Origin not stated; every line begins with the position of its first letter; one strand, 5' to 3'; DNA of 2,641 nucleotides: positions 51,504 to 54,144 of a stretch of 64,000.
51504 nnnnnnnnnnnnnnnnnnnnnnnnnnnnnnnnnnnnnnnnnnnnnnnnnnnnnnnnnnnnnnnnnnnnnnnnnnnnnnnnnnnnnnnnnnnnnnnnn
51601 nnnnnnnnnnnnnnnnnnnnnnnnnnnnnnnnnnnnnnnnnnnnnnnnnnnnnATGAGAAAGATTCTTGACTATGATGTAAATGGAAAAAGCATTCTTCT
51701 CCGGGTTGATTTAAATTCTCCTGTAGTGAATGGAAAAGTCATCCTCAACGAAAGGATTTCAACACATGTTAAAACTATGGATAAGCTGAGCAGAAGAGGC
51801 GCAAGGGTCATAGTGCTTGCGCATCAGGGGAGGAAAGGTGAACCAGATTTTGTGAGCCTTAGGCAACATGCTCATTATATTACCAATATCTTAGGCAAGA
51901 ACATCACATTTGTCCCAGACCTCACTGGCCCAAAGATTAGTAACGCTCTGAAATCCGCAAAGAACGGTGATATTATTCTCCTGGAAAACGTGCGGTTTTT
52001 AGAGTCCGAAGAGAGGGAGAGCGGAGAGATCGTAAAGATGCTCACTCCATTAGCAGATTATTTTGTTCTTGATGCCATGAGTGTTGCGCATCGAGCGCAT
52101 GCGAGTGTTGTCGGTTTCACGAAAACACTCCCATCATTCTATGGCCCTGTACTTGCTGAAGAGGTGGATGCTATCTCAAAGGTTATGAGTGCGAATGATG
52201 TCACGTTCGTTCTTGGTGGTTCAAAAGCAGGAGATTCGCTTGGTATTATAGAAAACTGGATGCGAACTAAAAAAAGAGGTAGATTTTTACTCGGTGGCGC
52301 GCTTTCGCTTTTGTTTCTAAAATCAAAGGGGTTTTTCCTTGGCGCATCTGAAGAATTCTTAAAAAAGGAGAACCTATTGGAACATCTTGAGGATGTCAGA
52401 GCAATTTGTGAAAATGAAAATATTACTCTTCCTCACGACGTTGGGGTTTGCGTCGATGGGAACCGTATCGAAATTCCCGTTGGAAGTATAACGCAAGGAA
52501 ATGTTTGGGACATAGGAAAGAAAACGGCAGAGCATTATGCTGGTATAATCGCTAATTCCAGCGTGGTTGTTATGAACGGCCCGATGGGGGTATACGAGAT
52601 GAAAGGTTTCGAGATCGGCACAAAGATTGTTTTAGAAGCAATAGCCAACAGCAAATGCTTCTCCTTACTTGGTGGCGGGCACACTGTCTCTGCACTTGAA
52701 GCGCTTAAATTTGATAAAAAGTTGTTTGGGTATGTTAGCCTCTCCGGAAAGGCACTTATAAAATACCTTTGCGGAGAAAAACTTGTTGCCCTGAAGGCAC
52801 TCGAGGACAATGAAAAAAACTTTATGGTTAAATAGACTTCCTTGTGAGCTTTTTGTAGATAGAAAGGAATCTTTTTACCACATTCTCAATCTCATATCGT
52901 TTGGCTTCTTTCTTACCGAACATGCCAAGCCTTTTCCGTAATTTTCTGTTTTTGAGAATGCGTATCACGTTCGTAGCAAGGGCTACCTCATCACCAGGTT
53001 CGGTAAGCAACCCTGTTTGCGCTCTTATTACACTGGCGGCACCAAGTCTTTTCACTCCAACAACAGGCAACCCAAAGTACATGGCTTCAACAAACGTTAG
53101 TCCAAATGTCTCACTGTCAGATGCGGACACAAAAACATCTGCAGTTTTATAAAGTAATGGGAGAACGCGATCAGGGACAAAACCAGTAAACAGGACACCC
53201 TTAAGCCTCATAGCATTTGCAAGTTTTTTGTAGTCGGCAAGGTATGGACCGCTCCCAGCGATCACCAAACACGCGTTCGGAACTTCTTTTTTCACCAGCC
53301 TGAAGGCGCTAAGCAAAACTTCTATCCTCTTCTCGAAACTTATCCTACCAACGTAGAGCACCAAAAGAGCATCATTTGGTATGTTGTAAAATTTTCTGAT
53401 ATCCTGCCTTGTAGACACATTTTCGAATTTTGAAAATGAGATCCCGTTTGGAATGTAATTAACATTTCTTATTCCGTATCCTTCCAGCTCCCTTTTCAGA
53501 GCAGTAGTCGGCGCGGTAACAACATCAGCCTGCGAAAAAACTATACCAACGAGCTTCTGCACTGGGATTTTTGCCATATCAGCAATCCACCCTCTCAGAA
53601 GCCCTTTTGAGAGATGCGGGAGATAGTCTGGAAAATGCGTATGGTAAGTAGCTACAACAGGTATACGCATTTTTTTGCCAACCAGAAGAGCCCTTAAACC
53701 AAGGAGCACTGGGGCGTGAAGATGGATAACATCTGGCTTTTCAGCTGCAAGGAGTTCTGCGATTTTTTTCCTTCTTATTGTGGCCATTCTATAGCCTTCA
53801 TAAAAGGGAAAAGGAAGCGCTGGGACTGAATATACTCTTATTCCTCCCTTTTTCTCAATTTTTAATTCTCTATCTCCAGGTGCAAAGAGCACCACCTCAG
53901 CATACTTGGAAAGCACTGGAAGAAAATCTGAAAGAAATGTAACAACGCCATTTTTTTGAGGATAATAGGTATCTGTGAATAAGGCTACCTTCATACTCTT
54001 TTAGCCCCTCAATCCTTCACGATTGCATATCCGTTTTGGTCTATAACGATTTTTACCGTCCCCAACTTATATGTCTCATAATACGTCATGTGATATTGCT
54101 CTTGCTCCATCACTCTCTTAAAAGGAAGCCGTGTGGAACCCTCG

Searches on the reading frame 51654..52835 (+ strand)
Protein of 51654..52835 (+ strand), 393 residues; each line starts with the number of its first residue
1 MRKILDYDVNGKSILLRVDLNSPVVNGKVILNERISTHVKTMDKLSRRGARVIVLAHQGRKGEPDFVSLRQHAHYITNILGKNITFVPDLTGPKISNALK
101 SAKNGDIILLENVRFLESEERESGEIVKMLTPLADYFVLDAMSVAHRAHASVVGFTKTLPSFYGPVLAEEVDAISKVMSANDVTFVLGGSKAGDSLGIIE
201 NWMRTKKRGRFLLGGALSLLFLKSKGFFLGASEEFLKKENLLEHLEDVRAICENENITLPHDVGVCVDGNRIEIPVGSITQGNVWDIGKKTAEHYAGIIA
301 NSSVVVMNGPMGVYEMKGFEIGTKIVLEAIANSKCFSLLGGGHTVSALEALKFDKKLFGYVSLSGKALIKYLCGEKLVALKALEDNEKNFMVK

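Call 51: search_protein_families(library=pfam, proteins=[window:51654-52835:+])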
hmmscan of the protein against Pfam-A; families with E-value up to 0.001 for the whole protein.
window:51654-52835:+ (393 aa): 1 family
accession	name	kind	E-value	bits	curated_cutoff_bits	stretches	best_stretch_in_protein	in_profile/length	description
PF00162.24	PGK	-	1.4e-99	334.1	27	1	5-375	2-379/379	Phosphoglycerate kinase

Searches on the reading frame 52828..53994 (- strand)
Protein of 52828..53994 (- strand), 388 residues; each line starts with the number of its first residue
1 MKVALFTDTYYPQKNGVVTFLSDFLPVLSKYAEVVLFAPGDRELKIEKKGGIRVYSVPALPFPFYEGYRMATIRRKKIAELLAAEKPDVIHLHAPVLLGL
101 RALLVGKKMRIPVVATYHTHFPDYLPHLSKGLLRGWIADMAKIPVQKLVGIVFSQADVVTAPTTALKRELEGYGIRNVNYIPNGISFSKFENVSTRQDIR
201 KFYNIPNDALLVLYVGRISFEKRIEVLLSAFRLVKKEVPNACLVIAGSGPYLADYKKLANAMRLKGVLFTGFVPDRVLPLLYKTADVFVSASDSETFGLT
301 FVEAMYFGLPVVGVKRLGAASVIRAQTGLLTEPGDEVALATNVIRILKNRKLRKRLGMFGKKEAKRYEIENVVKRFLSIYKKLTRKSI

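Call 51: search_protein_families(library=pfam, proteins=[window:52828-53994:-])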
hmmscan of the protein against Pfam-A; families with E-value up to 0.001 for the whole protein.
window:52828-53994:- (388 aa): 6 families
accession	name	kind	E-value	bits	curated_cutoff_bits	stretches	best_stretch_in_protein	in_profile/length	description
PF00534.26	Glycos_transf_1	-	1.1e-41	142.6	26.4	1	196-362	2-171/172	Glycosyl transferases group 1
PF13692.12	Glyco_trans_1_4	-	6e-33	114.5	27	1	211-349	3-142/142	Glycosyl transferases group 1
PF13439.12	Glyco_transf_4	-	2.1e-27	96.6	28.5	1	15-186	2-167/170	Glycosyltransferase Family 4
PF13579.12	Glyco_trans_4_4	-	9.3e-18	65.5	29.7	1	33-184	20-158/158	Glycosyl transferase 4-like domain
PF13477.12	Glyco_trans_4_2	-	5e-07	30.4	23.4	1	28-121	20-111/139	Glycosyl transferase 4-like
PF20706.3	GT4-conflict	-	2.2e-06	27.4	26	1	206-327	194-324/385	Family 4 Glycosyltransferase in conflict systems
